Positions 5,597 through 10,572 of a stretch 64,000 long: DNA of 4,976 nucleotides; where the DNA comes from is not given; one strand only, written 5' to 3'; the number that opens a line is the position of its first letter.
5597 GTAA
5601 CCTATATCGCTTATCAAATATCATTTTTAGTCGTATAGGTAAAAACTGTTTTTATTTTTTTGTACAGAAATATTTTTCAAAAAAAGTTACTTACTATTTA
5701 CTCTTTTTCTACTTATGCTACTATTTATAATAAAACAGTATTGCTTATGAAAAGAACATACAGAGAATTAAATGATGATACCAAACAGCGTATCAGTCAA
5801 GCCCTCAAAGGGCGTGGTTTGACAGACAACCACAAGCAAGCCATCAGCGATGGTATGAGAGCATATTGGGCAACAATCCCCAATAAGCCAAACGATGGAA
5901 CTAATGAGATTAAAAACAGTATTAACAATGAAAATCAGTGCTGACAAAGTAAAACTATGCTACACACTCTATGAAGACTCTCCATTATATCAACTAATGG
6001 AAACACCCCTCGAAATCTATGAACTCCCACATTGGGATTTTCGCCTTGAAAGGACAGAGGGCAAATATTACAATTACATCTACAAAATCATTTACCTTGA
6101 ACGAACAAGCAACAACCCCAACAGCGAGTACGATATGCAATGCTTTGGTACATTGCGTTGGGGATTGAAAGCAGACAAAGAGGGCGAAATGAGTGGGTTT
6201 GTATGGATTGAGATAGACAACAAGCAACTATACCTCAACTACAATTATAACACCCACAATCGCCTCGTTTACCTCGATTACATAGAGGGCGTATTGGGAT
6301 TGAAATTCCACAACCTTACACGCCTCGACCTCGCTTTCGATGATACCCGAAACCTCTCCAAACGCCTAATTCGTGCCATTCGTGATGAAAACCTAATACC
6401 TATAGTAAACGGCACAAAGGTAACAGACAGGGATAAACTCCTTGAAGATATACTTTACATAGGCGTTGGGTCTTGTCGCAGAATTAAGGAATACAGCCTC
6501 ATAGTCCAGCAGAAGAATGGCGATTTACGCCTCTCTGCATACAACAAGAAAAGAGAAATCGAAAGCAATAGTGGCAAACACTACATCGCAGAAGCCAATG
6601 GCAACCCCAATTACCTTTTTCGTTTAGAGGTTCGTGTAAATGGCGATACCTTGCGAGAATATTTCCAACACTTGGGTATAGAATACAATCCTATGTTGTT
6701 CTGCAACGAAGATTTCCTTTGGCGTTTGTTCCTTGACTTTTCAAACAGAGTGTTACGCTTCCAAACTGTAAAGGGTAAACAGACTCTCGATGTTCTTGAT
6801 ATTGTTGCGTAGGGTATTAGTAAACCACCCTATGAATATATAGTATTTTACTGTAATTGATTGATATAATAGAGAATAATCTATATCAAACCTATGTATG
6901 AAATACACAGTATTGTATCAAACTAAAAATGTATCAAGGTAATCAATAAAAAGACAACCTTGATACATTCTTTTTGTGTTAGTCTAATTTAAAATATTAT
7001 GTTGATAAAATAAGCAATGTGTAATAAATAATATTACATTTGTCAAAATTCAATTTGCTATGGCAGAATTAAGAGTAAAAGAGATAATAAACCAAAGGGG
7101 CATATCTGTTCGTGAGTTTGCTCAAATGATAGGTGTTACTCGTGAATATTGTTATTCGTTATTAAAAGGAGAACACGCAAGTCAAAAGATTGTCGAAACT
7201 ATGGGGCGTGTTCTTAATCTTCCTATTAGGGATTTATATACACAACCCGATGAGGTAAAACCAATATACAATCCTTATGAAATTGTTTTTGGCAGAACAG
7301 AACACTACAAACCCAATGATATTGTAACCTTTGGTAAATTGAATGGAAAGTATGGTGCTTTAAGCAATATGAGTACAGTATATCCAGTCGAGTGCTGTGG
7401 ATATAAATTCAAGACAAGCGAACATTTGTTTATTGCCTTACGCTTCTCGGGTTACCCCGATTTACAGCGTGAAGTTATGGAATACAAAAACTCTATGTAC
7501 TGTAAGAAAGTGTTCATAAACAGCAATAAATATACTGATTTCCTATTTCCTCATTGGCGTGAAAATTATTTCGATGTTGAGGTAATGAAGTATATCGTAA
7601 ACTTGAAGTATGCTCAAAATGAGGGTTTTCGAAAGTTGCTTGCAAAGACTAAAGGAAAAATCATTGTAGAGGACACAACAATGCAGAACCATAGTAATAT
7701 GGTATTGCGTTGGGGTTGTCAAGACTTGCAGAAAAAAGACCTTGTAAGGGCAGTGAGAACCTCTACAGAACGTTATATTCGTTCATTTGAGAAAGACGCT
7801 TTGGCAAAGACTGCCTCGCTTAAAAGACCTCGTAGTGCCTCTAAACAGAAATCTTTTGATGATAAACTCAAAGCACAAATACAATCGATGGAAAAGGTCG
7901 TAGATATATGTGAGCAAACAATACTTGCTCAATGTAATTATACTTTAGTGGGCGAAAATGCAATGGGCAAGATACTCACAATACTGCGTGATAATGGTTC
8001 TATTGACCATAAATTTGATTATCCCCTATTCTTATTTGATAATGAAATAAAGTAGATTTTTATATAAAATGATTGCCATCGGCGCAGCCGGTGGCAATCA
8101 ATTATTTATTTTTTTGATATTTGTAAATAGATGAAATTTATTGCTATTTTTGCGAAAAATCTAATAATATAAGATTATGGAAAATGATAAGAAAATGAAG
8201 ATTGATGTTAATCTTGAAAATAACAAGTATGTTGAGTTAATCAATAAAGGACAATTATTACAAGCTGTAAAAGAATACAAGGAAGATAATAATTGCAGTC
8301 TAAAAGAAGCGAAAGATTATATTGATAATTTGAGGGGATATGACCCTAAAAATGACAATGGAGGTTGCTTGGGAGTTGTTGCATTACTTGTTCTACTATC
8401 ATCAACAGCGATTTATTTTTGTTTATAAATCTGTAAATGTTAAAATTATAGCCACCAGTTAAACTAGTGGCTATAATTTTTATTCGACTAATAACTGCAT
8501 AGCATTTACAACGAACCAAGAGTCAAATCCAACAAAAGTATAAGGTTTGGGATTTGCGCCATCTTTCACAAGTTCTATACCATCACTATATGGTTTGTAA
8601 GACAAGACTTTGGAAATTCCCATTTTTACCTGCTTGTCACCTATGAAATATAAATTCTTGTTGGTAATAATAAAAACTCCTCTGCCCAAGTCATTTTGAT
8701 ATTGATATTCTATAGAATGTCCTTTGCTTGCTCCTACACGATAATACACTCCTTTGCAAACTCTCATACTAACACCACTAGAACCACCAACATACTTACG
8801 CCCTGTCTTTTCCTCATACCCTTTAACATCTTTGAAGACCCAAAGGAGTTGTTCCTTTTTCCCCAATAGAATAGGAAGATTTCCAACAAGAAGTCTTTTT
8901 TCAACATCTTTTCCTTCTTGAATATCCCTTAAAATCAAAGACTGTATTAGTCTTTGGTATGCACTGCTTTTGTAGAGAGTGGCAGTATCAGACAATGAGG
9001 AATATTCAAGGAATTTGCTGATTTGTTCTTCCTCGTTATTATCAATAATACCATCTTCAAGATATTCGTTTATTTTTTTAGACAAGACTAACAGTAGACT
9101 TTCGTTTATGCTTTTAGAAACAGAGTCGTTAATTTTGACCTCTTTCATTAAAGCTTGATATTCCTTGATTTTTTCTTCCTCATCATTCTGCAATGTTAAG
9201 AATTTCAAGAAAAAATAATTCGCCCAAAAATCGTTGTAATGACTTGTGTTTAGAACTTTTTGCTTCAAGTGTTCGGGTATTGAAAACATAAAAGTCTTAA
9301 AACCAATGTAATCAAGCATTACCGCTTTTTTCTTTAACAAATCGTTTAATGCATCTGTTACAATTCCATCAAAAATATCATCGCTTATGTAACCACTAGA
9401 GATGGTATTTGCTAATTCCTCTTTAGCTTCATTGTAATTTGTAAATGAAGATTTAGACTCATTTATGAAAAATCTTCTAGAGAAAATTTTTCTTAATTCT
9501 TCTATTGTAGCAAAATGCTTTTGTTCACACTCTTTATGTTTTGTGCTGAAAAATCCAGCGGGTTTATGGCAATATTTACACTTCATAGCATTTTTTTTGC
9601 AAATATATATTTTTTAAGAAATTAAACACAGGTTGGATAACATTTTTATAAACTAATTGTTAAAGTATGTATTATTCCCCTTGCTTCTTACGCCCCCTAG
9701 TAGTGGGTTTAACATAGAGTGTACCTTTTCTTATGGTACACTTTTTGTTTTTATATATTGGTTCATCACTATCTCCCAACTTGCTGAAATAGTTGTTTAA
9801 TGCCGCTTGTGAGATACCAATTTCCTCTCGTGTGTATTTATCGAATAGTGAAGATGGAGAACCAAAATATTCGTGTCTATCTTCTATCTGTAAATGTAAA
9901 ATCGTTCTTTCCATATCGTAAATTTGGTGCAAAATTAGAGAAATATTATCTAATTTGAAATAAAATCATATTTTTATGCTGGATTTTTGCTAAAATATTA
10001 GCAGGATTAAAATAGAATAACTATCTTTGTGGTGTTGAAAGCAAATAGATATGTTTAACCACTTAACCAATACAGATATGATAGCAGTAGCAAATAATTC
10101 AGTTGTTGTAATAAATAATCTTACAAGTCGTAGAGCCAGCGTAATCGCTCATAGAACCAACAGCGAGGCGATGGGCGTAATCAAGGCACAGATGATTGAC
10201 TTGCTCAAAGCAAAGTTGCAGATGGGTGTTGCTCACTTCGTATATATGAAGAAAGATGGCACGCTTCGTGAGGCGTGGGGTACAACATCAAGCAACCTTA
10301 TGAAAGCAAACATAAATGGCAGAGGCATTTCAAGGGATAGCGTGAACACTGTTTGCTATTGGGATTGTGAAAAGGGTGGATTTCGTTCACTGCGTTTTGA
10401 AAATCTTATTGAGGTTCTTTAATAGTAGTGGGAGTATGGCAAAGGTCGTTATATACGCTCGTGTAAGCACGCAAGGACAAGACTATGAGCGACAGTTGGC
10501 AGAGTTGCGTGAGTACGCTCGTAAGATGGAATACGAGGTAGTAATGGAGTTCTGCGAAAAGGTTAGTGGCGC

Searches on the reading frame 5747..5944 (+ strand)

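Call 63: search_protein_families(library=phrogs, proteins=[window:5747-5944:+], max_evalue=0.001)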
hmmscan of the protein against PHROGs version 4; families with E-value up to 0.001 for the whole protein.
window:5747-5944:+ (65 aa): 1 family
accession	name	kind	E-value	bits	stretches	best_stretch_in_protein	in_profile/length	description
phrog_314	-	DNA, RNA and nucleotide metabolism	0.00016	21.8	1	6-55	285-333/574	homing endonuclease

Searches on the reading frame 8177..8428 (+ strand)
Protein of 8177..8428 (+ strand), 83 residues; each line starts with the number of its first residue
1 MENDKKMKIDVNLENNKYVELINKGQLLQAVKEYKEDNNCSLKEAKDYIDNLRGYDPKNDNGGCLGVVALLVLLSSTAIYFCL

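Call 6: search_protein_families(library=pfam, proteins=[window:8177-8428:+], max_evalue=0.01)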
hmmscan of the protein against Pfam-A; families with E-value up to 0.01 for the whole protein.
window:8177-8428:+ (83 aa): 1 family
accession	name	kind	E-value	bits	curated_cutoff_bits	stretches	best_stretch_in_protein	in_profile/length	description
PF09457.15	RBD-FIP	-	0.0054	17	23.3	1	23-52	1-26/41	FIP domain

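Call 63: search_protein_families(library=phrogs, proteins=[window:8177-8428:+], max_evalue=0.001)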
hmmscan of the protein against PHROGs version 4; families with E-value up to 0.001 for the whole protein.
window:8177-8428:+ (83 aa): 0 families

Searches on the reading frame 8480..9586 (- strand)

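Call 6: search_protein_families(library=pfam, proteins=[window:8480-9586:-], max_evalue=0.01)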
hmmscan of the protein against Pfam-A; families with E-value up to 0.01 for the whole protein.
window:8480-9586:- (368 aa): 1 family
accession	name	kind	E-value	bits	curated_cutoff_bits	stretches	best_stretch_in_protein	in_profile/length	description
PF05295.16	Luciferase_N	-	0.009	16.5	25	0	170-224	3-58/82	Luciferase/LBP N-terminal domain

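Call 63: search_protein_families(library=phrogs, proteins=[window:8480-9586:-], max_evalue=0.001)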
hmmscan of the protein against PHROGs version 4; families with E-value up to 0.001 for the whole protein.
window:8480-9586:- (368 aa): 0 families

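Call 92: search_protein_families(library=ncbifam, proteins=[window:8480-9586:-], max_evalue=0.01)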
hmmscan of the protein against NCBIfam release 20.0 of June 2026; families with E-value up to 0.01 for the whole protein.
window:8480-9586:- (368 aa): 0 families

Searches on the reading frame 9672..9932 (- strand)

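Call 6: search_protein_families(library=pfam, proteins=[window:9672-9932:-], max_evalue=0.01)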
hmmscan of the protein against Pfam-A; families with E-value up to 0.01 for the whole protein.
window:9672-9932:- (86 aa): 0 families

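Call 63: search_protein_families(library=phrogs, proteins=[window:9672-9932:-], max_evalue=0.001)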
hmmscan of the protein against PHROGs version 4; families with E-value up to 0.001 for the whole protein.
window:9672-9932:- (86 aa): 1 family
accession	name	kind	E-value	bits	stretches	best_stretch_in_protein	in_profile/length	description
phrog_10608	-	unknown function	7.2e-12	46.4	1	10-82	6-80/81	-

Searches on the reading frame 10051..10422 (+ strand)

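Call 6: search_protein_families(library=pfam, proteins=[window:10051-10422:+], max_evalue=0.01)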
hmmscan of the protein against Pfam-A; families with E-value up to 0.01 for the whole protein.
window:10051-10422:+ (123 aa): 1 family
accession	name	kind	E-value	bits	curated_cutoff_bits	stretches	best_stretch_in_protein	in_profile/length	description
PF10902.13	WYL_2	-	2.1e-21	76.5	26.7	1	51-120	3-74/74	WYL_2, Sm-like SH3 beta-barrel fold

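Call 63: search_protein_families(library=phrogs, proteins=[window:10051-10422:+], max_evalue=0.001)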
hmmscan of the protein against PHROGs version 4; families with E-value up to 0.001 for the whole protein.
window:10051-10422:+ (123 aa): 1 family
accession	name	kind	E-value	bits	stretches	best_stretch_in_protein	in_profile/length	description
phrog_1086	-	unknown function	4.2e-18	66.2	1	44-122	29-113/137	-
